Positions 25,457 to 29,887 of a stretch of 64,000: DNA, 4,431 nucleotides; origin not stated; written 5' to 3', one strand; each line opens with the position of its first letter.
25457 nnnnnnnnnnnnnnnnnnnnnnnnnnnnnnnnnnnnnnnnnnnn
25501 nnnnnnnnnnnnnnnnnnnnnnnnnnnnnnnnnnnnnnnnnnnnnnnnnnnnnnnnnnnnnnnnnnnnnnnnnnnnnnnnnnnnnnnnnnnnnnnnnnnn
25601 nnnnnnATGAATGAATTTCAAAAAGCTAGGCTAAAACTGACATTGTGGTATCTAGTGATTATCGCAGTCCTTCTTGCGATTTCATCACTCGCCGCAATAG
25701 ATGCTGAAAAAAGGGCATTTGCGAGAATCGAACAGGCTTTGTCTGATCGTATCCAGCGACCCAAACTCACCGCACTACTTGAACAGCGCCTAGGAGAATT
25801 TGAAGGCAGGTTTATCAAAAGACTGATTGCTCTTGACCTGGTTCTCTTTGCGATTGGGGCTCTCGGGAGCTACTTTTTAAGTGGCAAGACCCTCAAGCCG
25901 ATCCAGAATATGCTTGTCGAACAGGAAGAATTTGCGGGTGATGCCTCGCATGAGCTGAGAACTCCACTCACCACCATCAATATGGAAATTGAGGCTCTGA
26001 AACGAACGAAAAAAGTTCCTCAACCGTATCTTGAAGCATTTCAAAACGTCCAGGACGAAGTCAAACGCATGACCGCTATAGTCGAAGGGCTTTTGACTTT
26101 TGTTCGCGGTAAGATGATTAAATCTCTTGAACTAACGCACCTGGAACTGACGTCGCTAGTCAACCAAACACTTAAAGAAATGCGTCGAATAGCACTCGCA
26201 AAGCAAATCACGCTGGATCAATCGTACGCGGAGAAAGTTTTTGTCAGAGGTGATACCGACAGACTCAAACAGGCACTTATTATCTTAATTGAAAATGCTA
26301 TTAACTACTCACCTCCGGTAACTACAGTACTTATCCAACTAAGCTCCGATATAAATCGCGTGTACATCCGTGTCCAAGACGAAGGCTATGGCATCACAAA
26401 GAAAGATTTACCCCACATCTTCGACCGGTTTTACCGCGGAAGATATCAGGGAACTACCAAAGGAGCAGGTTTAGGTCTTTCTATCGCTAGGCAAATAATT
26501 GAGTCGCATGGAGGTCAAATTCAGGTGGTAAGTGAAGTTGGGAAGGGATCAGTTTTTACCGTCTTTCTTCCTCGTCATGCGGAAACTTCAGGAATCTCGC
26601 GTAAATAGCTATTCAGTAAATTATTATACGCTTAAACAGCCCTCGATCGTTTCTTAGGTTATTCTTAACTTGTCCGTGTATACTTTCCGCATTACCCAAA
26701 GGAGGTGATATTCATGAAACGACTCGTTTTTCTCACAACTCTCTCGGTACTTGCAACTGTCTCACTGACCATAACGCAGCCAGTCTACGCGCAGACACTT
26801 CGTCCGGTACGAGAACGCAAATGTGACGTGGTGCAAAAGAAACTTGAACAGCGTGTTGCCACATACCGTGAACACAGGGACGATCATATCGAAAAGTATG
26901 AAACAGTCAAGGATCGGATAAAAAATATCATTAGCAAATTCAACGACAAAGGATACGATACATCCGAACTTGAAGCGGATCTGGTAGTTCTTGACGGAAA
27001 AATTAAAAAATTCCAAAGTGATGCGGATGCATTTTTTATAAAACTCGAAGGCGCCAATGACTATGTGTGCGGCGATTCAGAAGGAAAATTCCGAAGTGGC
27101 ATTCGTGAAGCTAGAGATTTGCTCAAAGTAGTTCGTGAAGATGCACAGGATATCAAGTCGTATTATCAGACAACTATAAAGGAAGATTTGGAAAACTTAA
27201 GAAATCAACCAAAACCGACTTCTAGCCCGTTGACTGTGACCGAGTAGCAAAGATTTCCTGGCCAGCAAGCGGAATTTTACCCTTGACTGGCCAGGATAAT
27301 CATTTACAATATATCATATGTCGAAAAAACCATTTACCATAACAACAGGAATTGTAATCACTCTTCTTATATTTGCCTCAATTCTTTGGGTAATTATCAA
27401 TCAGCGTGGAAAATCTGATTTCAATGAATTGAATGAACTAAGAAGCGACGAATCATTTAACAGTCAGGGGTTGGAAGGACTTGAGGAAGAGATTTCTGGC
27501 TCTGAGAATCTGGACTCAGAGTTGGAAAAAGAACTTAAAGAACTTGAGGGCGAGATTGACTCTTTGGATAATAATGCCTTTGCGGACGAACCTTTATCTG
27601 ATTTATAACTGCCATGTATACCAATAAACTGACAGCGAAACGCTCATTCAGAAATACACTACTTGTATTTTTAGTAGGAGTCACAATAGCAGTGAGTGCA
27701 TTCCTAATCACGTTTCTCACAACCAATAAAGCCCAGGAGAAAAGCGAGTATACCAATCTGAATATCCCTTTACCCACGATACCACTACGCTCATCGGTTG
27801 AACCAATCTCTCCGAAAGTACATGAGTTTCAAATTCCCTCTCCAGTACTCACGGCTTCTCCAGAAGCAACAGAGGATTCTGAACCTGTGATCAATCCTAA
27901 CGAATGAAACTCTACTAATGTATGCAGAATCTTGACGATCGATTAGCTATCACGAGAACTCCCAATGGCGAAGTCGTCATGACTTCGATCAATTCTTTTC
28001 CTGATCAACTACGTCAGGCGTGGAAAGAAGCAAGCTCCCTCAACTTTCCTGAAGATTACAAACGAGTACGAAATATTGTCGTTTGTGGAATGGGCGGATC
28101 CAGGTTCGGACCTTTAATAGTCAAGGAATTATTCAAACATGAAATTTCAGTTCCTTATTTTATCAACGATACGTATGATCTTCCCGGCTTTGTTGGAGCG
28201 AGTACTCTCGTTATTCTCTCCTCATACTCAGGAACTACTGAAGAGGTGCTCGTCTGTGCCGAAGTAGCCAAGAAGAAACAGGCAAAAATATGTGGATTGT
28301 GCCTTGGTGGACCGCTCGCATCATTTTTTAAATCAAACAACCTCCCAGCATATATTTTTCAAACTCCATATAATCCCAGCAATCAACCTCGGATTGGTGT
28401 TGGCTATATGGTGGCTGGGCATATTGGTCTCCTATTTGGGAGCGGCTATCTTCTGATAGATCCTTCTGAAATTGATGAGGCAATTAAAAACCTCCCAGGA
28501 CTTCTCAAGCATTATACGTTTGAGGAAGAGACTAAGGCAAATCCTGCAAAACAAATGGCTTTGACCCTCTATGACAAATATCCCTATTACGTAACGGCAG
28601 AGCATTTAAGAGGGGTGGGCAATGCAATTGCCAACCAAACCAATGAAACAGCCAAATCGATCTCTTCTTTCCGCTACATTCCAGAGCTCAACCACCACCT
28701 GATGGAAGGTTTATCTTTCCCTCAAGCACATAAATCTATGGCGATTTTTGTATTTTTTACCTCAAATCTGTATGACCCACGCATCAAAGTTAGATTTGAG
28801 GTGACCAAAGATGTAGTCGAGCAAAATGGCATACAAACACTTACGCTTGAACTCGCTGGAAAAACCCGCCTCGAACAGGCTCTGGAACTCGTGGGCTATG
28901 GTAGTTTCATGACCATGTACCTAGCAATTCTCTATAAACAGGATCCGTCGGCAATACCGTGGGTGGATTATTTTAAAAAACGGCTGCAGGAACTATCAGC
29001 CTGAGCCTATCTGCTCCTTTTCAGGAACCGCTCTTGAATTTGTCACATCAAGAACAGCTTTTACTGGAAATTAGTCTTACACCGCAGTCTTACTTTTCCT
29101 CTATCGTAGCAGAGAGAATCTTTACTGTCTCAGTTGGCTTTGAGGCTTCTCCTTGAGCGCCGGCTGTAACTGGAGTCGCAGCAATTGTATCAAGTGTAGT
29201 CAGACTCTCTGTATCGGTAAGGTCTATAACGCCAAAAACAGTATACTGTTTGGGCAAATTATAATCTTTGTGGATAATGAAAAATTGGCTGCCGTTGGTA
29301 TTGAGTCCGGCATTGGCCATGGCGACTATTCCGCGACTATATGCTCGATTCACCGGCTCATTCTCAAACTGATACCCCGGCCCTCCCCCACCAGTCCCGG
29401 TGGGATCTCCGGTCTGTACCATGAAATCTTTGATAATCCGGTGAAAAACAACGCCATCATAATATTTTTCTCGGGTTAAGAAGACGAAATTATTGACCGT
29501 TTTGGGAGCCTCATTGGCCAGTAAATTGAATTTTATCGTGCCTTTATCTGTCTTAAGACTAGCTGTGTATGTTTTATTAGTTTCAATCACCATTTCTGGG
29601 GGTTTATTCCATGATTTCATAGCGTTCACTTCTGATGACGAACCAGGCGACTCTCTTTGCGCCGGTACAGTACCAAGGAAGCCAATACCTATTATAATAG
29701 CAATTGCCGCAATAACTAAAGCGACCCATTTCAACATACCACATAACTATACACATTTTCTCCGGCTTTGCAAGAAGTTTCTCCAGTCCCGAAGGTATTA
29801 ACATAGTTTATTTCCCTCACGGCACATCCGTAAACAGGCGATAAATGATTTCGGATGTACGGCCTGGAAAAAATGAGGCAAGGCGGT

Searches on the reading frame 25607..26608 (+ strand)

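Call 78: search_protein_families(library=pfam, proteins=[window:25607-26608:+], max_evalue=0.0001)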
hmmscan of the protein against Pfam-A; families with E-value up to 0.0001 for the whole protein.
window:25607-26608:+ (333 aa): 2 families
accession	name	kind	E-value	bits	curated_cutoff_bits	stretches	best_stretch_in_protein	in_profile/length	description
PF02518.31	HATPase_c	-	1.9e-29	102.8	26.4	1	215-323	1-109/111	Histidine kinase-, DNA gyrase B-, and HSP90-like ATPase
PF00512.31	HisKA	-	6.6e-15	55.3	26.9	1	106-167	2-62/66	His Kinase A (phospho-acceptor) domain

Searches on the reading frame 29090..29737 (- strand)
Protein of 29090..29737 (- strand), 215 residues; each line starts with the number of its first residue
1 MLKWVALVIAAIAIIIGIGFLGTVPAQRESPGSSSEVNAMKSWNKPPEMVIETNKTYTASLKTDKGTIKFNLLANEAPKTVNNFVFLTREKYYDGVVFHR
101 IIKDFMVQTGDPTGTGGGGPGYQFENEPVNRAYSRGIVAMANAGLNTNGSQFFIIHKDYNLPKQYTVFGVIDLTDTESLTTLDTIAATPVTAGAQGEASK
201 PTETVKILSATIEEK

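Call 78: search_protein_families(library=pfam, proteins=[window:29090-29737:-], max_evalue=0.0001)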
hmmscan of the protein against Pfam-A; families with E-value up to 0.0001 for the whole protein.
window:29090-29737:- (215 aa): 1 family
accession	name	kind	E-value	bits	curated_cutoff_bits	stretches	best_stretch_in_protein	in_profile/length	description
PF00160.26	Pro_isomerase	-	7.9e-38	130.6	21.7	1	60-211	3-158/159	Cyclophilin type peptidyl-prolyl cis-trans isomerase/CLD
